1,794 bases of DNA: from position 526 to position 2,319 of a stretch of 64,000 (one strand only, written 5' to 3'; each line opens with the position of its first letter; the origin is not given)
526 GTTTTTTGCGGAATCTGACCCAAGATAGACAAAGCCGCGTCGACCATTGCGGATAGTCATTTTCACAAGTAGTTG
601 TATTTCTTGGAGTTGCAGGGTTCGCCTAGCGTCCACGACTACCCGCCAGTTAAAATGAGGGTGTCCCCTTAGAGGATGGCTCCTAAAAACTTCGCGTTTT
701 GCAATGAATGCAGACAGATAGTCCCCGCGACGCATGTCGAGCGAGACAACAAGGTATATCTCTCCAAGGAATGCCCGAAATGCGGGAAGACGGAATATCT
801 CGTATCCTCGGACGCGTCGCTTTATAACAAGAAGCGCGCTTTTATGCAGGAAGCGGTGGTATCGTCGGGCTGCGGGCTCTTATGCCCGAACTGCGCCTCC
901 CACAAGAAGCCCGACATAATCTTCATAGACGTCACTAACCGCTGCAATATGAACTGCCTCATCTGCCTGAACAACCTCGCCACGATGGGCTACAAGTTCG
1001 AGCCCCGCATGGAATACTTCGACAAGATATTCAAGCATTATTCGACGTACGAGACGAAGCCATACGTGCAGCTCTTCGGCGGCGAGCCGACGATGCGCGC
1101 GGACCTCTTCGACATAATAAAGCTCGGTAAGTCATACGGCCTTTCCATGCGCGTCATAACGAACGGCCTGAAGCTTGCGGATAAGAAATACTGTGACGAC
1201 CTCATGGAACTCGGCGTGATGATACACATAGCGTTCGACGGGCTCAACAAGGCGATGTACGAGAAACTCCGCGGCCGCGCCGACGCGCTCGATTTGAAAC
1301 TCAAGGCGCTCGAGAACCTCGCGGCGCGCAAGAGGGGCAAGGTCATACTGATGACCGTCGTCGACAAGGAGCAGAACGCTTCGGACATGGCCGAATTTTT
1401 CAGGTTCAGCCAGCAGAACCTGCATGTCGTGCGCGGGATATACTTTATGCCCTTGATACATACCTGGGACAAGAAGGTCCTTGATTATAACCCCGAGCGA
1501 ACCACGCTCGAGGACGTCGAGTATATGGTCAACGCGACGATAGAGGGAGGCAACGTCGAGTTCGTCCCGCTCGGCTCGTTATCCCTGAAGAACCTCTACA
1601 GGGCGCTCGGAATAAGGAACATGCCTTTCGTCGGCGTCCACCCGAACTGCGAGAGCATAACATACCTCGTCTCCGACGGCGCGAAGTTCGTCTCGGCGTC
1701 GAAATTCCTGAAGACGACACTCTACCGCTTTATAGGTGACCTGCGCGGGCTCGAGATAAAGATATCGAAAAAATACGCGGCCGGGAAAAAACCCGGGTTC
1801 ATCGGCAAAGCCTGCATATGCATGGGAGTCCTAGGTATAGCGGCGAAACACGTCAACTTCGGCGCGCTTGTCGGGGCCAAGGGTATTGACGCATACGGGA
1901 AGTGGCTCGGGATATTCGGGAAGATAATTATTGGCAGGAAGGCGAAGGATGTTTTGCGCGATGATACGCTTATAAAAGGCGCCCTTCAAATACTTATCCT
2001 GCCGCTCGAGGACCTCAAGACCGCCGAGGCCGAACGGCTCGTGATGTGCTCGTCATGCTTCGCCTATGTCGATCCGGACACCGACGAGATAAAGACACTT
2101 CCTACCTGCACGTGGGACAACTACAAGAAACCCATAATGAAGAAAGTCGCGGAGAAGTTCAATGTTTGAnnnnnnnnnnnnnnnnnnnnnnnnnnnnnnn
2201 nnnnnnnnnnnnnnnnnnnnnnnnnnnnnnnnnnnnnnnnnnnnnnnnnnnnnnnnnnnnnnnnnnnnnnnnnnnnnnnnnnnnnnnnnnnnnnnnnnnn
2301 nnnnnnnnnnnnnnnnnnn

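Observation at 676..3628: Tandem paralogous radical SAM enzymes with N-terminal rubredoxin-like zinc ribbons (Tes/GDGT-MAS-like?)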

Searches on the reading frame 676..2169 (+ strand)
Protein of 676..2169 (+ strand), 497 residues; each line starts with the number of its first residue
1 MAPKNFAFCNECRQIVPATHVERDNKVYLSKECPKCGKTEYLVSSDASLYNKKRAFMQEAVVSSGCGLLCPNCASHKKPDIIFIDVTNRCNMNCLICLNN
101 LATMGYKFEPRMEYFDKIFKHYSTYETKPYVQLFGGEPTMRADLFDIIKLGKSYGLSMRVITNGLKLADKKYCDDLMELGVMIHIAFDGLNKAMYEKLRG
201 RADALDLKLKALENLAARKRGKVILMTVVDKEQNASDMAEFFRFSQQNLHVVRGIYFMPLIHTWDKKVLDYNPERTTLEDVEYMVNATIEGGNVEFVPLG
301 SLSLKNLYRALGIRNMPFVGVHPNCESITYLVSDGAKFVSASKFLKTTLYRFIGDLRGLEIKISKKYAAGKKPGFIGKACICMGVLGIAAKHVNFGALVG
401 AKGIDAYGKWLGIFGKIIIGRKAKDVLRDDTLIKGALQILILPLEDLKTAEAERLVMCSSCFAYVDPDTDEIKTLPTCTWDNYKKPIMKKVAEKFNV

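Call 3: search_protein_families(library=pfam, proteins=[window:676-2166:+], max_evalue=0.1)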
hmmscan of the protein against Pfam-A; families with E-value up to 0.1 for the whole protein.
window:676-2166:+ (497 aa): 3 families
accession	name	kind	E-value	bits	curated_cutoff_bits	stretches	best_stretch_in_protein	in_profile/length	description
PF04055.27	Radical_SAM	-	2.4e-18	67.3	29.5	1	86-244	3-165/166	Radical SAM superfamily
PF23545.1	Zn_ribbon_HMPTM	-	8.3e-12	44.9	27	1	8-45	8-45/45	HMPTM N-terminal zinc ribbon domain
PF13353.11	Fer4_12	-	0.0023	18.7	22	1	89-189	14-115/137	4Fe-4S single cluster domain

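Call 4: search_protein_families(library=ncbifam, proteins=[window:676-2166:+], max_evalue=0.1)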
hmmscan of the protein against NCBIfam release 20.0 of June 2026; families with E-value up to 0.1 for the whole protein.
window:676-2166:+ (497 aa): 57 families (the best 25 are shown)
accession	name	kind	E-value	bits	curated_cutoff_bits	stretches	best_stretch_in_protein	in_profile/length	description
NF045702.1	rSAM_GDGT_ether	equivalog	3.5e-59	200.7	450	1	7-491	4-482/486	tetraether lipid synthase Tes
NF045646.2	rSAM_Se_TrsS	equivalog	5.3e-48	163.7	490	1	8-285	6-291/441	radical SAM (seleno)protein TrsS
NF045703.1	rSAM_Tes_intein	exception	9.6e-23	79.9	1700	2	5-116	55-177/1040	tetraether lipid synthase Tes, intein-containing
TIGR02666.1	moaA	equivalog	9.9e-20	70.8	284.05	1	84-280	14-215/336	GTP 3',8-cyclase MoaA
NF001199.0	PRK00164.2-1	equivalog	3.9e-18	65.6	231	1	84-279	16-210/308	GTP 3',8-cyclase MoaA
TIGR04317.1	W_rSAM_matur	equivalog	1.4e-17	63.9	380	1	81-245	5-171/349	tungsten cofactor oxidoreductase radical SAM maturase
TIGR02668.1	moaA_archaeal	equivalog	4.3e-17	62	325.25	1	84-263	14-192/303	GTP 3',8-cyclase MoaA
TIGR04546.1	rSAM_ahbC_deAc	equivalog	1.5e-15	56.9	650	1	75-247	35-202/390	12,18-didecarboxysiroheme deacetylase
TIGR04054.1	rSAM_NirJ1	equivalog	1.7e-15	56.5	650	1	74-248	30-200/387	putative heme d1 biosynthesis radical SAM protein NirJ1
TIGR02109.1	PQQ_syn_pqqE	equivalog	7.5e-15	54.7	381.35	1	78-244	5-168/358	pyrroloquinoline quinone biosynthesis protein PqqE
NF050035.1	rSAM_WgK_link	exception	1.2e-14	54.1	650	1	77-242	6-168/367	radical SAM/SPASM peptide maturase WgkB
TIGR04466.1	rSAM_BlsE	equivalog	3.2e-14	53.1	400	1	82-240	5-157/327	cytosylglucuronate decarboxylase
NF038283.1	viperin_w_prok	equivalog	1.2e-13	50.9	180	1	86-243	8-176/281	viperin family antiviral radical SAM protein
TIGR04053.2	TIGR04053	equivalog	2.2e-13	50.2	395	1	76-244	4-172/366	TIGR04053 family radical SAM/SPASM domain-containing protein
TIGR04133.1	rSAM_w_lipo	hypoth_equivalog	3.1e-13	49.4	425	1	75-240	19-184/350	TIGR04133 family radical SAM/SPASM protein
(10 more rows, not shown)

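Call 6: search_solved_structures(query=window:676-2166:+, max_evalue=1, show_alignments=2)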
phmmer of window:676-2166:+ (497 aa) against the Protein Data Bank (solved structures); distinct sequences matched with E-value up to 1: 14.
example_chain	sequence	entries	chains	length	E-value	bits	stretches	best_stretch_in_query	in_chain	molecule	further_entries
7tol_A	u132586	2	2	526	3.9e-47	164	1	2-349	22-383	glycerol dibiphytanyl glycerol tetraether - macrocyclic archaeol synthase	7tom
7vob_C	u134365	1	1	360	1.9e-10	43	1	79-223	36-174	Cytosylglucuronate decarboxylase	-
7voc_C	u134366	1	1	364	2e-10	43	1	79-223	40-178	Cytosylglucuronate decarboxylase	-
2fb2_A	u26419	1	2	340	6.4e-08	34.7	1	83-267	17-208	Molybdenum cofactor biosynthesis protein A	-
1tv7_A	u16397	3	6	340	8.1e-08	34.3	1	84-267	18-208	Molybdenum cofactor biosynthesis protein A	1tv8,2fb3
6efn_A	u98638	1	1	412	1.1e-06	30.6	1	83-240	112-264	Sporulation killing factor maturation protein SkfB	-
6c8v_A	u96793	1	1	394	1.9e-05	26.5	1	82-210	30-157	Coenzyme PQQ synthesis protein E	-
8wm2_A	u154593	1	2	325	8.9e-05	24.3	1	84-187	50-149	Fe-S radical SAM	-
3c8f_A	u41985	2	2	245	0.0018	20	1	72-243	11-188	Pyruvate formate-lyase 1-activating enzyme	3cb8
7wzv_A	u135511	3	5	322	0.0034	19.1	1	77-167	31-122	4Fe-4S cluster-binding domain-containing protein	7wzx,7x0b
8fo0_A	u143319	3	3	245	0.01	17.5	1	72-243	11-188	Pyruvate formate-lyase 1-activating enzyme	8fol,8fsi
7bi7_A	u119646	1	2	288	0.059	15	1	70-197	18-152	FeMo cofactor biosynthesis protein NifB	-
7jmb_A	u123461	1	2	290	0.06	15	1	70-197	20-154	Nitrogenase iron-molybdenum cofactor biosynthesis protein NifB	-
7jma_A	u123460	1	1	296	0.063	14.9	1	70-197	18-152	Nitrogenase iron-molybdenum cofactor biosynthesis protein NifB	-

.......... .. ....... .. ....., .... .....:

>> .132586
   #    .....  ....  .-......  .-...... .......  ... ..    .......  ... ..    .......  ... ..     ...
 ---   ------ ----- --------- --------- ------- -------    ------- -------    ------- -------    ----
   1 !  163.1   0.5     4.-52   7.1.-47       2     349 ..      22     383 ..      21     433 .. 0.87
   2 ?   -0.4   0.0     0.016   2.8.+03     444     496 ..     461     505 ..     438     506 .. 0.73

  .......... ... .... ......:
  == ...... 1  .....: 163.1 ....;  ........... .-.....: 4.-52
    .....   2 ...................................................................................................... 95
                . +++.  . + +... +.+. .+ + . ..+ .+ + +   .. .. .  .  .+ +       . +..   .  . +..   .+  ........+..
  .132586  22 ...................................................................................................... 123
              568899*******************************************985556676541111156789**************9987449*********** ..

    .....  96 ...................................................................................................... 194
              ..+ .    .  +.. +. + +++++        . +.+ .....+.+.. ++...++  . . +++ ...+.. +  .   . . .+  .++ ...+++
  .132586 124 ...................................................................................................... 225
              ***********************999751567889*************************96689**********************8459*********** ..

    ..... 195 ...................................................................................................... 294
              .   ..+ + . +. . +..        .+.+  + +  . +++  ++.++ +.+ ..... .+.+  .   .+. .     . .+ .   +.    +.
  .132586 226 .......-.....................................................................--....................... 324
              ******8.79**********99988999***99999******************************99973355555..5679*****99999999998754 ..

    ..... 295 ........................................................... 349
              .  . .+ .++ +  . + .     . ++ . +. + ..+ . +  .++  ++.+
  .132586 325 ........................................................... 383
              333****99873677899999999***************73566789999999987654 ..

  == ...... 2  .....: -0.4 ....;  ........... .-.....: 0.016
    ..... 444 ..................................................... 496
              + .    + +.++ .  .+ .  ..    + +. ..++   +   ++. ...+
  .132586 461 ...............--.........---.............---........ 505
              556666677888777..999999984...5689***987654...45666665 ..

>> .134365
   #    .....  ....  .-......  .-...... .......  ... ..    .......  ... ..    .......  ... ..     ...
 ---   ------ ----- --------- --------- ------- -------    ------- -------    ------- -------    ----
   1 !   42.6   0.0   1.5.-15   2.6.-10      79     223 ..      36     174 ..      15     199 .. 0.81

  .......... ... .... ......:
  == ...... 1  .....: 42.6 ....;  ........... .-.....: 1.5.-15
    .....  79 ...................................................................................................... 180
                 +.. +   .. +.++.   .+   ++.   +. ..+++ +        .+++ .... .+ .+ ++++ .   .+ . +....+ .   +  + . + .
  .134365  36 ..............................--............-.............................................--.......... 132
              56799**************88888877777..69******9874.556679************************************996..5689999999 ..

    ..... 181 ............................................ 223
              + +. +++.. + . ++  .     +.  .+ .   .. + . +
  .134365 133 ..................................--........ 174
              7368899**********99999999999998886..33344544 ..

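Call 11: find_homologous_proteins(query=window:676-2166:+, max_evalue=1e-10)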
Query window:676-2166:+ (497 aa): 456 proteins with E <= 1e-10 among 8000 candidates; the best 120 are listed.
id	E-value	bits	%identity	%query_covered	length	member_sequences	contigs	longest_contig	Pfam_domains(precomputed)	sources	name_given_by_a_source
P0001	0.0e+0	1068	93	100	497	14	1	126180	PF23545.2,PF04055.28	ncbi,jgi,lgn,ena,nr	ncbi:MAG: radical SAM protein [Candidatus Omnitrophica bacterium]|nr:radical SAM protein [Candidatus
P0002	0.0e+0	1024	88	99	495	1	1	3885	PF23545.2,PF04055.28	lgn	-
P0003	1.3e-290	982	85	99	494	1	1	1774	PF23545.2,PF04055.28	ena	-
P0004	9.8e-261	883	77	99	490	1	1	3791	PF23545.2,PF04055.28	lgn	-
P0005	1.4e-244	830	72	99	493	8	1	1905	PF23545.2,PF04055.28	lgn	-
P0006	3.1e-232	789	68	99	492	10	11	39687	PF23545.2,PF04055.28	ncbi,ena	-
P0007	1.6e-231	787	68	99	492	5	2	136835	PF23545.2,PF04055.28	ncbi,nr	ncbi:MAG: radical SAM protein [Candidatus Omnitrophica bacterium]|nr:radical SAM protein [Candidatus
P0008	1.9e-230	784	68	99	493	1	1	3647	PF23545.2,PF04055.28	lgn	-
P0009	2.6e-228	776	66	99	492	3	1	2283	PF23545.2,PF04055.28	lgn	-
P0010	2.4e-226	770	65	99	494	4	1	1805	PF23545.2,PF04055.28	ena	-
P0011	1.8e-225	767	65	99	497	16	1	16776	PF23545.2,PF04055.28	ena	-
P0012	2.8e-224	763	65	99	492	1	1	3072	PF23545.2,PF04055.28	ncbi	-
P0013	7.2e-224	762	66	99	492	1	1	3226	PF23545.2,PF04055.28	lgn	-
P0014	1.7e-222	757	66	99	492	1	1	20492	PF23545.2,PF04055.28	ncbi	ncbi:MAG: radical SAM protein [Candidatus Omnitrophota bacterium]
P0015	1.7e-222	757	65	99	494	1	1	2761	PF23545.2,PF04055.28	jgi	jgi:7,8-dihydro-6-hydroxymethylpterin dimethyltransferase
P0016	1.7e-208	711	65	94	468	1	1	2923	PF04055.28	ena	-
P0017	1.2e-188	646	74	77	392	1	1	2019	PF04055.28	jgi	-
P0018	7.8e-183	626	68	79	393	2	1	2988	PF04055.28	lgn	-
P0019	6.4e-176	604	56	99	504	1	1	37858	PF23545.2,PF04055.28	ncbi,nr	ncbi:MAG: radical SAM protein [Candidatus Aureabacteria bacterium]|nr:radical SAM protein [Candidatu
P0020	2.5e-175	602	52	99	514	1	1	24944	PF23545.2,PF04055.28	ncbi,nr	ncbi:MAG: radical SAM protein [Candidatus Omnitrophica bacterium]|nr:radical SAM protein [Candidatus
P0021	3.0e-175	601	54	99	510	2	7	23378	PF23545.2,PF04055.28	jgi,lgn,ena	-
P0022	6.1e-175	600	54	99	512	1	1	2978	PF23545.2,PF04055.28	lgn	-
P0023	2.2e-174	599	52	99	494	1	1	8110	PF23545.2,PF04055.28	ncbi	ncbi:MAG: radical SAM protein, partial [Candidatus Omnitrophota bacterium]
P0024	6.7e-174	597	55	99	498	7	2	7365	PF23545.2,PF04055.28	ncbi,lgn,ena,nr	ncbi:MAG: radical SAM protein [Candidatus Aureabacteria bacterium]|nr:radical SAM protein [Candidatu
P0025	1.9e-173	596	54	99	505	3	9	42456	PF23545.2,PF04055.28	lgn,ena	-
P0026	8.0e-173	593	52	99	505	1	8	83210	PF23545.2,PF04055.28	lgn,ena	-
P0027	1.3e-172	593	53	99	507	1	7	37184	PF23545.2,PF04055.28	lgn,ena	-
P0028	2.5e-172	592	53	99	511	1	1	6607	PF23545.2,PF04055.28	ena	-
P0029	3.7e-172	591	55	99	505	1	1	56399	PF23545.2,PF04055.28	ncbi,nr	ncbi:MAG: radical SAM protein [bacterium]|nr:radical SAM protein [bacterium]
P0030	4.4e-170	584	51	99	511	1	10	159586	PF23545.2,PF04055.28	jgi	-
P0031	3.5e-169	581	53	99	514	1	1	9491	PF23545.2,PF04055.28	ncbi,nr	ncbi:MAG: radical SAM protein [Planctomycetes bacterium]|nr:radical SAM protein [Planctomycetota bac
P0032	6.4e-168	577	51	99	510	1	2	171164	PF23545.2,PF04055.28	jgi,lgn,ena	-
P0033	1.2e-167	576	50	99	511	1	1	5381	PF23545.2,PF04055.28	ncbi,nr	ncbi:MAG: radical SAM protein [Candidatus Omnitrophica bacterium]|nr:radical SAM protein [Candidatus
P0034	1.9e-167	576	50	99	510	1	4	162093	PF23545.2,PF04055.28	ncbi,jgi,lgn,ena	-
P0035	1.0e-166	573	52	99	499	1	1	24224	PF23545.2,PF04055.28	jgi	jgi:uncharacterized radical SAM superfamily Fe-S cluster-containing enzyme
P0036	2.4e-166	572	56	95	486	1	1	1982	PF04055.28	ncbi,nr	ncbi:MAG: radical SAM protein [Candidatus Auribacterota bacterium]|nr:radical SAM protein [Candidatu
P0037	7.7e-166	570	51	99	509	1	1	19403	PF23545.2,PF04055.28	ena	-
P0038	9.2e-166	570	52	99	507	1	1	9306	PF23545.2,PF04055.28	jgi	-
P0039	1.7e-165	569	51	99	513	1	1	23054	PF23545.2,PF04055.28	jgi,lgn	jgi:pyruvate-formate lyase-activating enzyme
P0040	2.0e-164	566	50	99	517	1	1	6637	PF23545.2,PF04055.28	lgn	-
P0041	9.0e-164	564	50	99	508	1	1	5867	PF23545.2,PF04055.28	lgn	-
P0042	1.4e-163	563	50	99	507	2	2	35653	PF23545.2,PF04055.28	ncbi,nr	ncbi:MAG TPA: radical SAM protein [Candidatus Omnitrophota bacterium]|nr:radical SAM protein [Candid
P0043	5.7e-163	561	50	99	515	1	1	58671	PF04055.28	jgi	jgi:7,8-dihydro-6-hydroxymethylpterin dimethyltransferase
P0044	3.3e-161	555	51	99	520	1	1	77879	PF23545.2,PF04055.28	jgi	-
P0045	3.3e-160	552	51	99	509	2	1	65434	PF23545.2,PF04055.28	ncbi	ncbi:MAG: radical SAM protein [Candidatus Omnitrophota bacterium]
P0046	7.3e-160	551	51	99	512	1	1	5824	PF04055.28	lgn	-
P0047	2.6e-158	546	50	99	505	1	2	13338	PF23545.2,PF04055.28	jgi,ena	-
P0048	5.3e-158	545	51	99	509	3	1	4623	PF23545.2,PF04055.28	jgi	-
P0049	1.3e-157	543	49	99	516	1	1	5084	PF23545.2,PF04055.28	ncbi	ncbi:MAG: radical SAM protein [Candidatus Omnitrophota bacterium]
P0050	2.2e-156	539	50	99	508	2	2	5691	PF23545.2,PF04055.28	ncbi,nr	ncbi:MAG: radical SAM protein [Candidatus Omnitrophica bacterium]|nr:radical SAM protein [Candidatus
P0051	4.9e-156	538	49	99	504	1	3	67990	PF23545.2,PF04055.28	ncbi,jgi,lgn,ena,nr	ncbi:MAG TPA: hypothetical protein DD381_09305 [Lentisphaeria bacterium]|nr:MAG: hypothetical protei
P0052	2.0e-155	536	51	99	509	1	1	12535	PF23545.2,PF04055.28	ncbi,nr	ncbi:MAG: radical SAM protein [Verrucomicrobia bacterium]|nr:radical SAM protein [Verrucomicrobiota 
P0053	5.8e-155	535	50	99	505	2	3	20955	PF23545.2,PF04055.28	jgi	-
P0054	1.1e-154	534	47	99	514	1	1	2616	PF23545.2,PF04055.28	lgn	-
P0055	5.5e-154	531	48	99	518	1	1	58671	PF23545.2,PF04055.28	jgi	jgi:7,8-dihydro-6-hydroxymethylpterin dimethyltransferase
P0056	3.8e-153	529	48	99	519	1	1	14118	PF23545.2,PF04055.28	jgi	jgi:7,8-dihydro-6-hydroxymethylpterin dimethyltransferase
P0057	3.4e-151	522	47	99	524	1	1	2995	PF04055.28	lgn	-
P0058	1.6e-146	507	49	99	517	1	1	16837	PF23545.2,PF04055.28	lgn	-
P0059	8.3e-142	491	46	99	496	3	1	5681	PF23545.2,PF04055.28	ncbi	-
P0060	8.7e-140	485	50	87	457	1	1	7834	PF04055.28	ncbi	-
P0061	1.3e-134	467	42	98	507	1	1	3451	PF23545.2,PF04055.28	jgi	jgi:uncharacterized radical SAM superfamily Fe-S cluster-containing enzyme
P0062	2.2e-133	463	43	98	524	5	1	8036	PF23545.2,PF04055.28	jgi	-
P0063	2.9e-132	460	45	99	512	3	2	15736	PF23545.2,PF04055.28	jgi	-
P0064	1.5e-130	454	42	99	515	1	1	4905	PF23545.2,PF04055.28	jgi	jgi:7,8-dihydro-6-hydroxymethylpterin dimethyltransferase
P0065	3.6e-130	453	44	99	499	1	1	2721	PF23545.2,PF04055.28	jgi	jgi:uncharacterized radical SAM superfamily Fe-S cluster-containing enzyme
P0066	3.2e-129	450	44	98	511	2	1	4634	PF23545.2,PF04055.28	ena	-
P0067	4.3e-129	449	42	99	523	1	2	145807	PF23545.2,PF04055.28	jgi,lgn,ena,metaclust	metaclust:\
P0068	1.2e-128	448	45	99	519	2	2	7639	PF23545.2,PF04055.28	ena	-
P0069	1.2e-128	448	43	99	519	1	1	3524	PF23545.2,PF04055.28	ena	-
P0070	5.6e-128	446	42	99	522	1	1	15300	PF23545.2,PF04055.28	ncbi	-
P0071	5.8e-128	446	43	99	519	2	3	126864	PF23545.2,PF04055.28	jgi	-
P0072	2.1e-127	444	43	99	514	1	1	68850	PF23545.2,PF04055.28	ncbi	-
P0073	1.1e-126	441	43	99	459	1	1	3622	PF23545.2,PF04055.28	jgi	jgi:organic radical activating enzyme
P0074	1.5e-126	441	43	99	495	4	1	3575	PF23545.2,PF04055.28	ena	-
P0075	1.9e-126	440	42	99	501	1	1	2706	PF23545.2,PF04055.28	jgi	jgi:uncharacterized radical SAM superfamily Fe-S cluster-containing enzyme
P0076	3.1e-126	440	41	99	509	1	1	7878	PF23545.2,PF04055.28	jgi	jgi:uncharacterized radical SAM superfamily Fe-S cluster-containing enzyme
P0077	1.6e-125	437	42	99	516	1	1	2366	PF23545.2,PF04055.28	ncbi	-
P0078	1.8e-125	437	41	99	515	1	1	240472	PF23545.2,PF04055.28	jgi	jgi:hypothetical protein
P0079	6.7e-125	435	41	99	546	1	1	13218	PF23545.2,PF04055.28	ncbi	-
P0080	8.6e-125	435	42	99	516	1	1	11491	PF23545.2,PF04055.28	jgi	-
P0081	2.7e-124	433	42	99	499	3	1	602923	PF23545.2,PF04055.28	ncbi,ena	-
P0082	3.7e-124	433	42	99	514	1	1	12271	PF23545.2,PF04055.28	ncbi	-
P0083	7.0e-124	432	42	100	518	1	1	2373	PF23545.2,PF04055.28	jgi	jgi:uncharacterized radical SAM superfamily Fe-S cluster-containing enzyme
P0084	7.6e-123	429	41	99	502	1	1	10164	PF23545.2,PF04055.28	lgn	-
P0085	1.6e-122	428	41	99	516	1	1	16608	PF23545.2,PF04055.28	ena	-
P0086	4.1e-122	426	41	98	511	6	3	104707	PF23545.2,PF04055.28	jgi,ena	-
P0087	5.6e-122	426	41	98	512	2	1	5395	PF23545.2,PF04055.28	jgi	jgi:hypothetical protein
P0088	6.8e-122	426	42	99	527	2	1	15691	PF23545.2,PF04055.28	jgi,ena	-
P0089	1.5e-121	424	41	99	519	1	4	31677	PF23545.2,PF04055.28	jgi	-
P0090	1.6e-121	424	39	99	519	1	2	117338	PF23545.2,PF04055.28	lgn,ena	-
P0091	2.2e-121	424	40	97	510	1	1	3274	PF23545.2,PF04055.28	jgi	jgi:uncharacterized radical SAM superfamily Fe-S cluster-containing enzyme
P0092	3.4e-121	423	42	99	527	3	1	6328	PF23545.2,PF04055.28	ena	-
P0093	6.3e-121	422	42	99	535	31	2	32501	PF23545.2,PF04055.28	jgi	jgi:hypothetical protein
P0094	1.0e-120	422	41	99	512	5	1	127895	PF23545.2,PF04055.28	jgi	-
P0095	2.8e-120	420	40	97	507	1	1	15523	PF23545.2,PF04055.28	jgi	jgi:hypothetical protein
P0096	2.9e-120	420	40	99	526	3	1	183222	PF23545.2,PF04055.28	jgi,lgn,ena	-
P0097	9.0e-120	419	41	99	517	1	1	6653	PF23545.2,PF04055.28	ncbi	-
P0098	2.7e-119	417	41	99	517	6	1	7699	PF23545.2,PF04055.28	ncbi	-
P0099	6.6e-119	416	41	99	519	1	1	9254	PF23545.2,PF04055.28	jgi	jgi:hypothetical protein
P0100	1.5e-118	414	42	98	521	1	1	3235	PF04055.28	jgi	jgi:hypothetical protein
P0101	1.5e-117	411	41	99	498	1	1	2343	PF23545.2,PF04055.28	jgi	-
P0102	1.6e-116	408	54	71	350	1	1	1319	PF04055.28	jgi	-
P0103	4.1e-116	406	42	97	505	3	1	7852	PF04055.28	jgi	jgi:hypothetical protein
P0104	7.6e-116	406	40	99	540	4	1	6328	PF23545.2,PF04055.28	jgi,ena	-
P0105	1.4e-115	405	41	99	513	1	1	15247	PF23545.2,PF04055.28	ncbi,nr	ncbi:MAG: radical SAM protein [Candidatus Sumerlaeia bacterium]|nr:radical SAM protein [Candidatus S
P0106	1.4e-115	405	38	99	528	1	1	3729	PF23545.2,PF04055.28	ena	-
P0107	1.7e-115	404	69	51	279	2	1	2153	PF23545.2,PF04055.28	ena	-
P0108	3.1e-115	404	40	99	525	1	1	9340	PF23545.2,PF04055.28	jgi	jgi:hypothetical protein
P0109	7.5e-115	402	40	97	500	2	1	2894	PF04055.28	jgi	jgi:uncharacterized radical SAM superfamily Fe-S cluster-containing enzyme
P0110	8.8e-115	402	41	100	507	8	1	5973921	PF23545.2,PF04055.28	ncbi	-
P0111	1.2e-114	402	40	99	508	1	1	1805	PF23545.2,PF04055.28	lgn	-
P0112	8.0e-114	399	39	99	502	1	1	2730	PF23545.2,PF04055.28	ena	-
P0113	1.8e-113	398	40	98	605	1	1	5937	PF23545.2,PF04055.28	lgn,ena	-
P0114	2.5e-113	397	39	100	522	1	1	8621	PF23545.2,PF04055.28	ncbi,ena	-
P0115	2.5e-113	397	39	97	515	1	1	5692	PF04055.28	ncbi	-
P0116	4.5e-113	396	39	100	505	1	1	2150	PF23545.2,PF04055.28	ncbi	-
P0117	5.4e-113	396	40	100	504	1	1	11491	PF23545.2,PF04055.28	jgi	-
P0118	8.2e-113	396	39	100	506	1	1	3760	PF23545.2,PF04055.28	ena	-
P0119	8.8e-113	395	40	100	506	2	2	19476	PF23545.2,PF04055.28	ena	-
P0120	1.2e-112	395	39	98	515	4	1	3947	PF23545.2,PF04055.28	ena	-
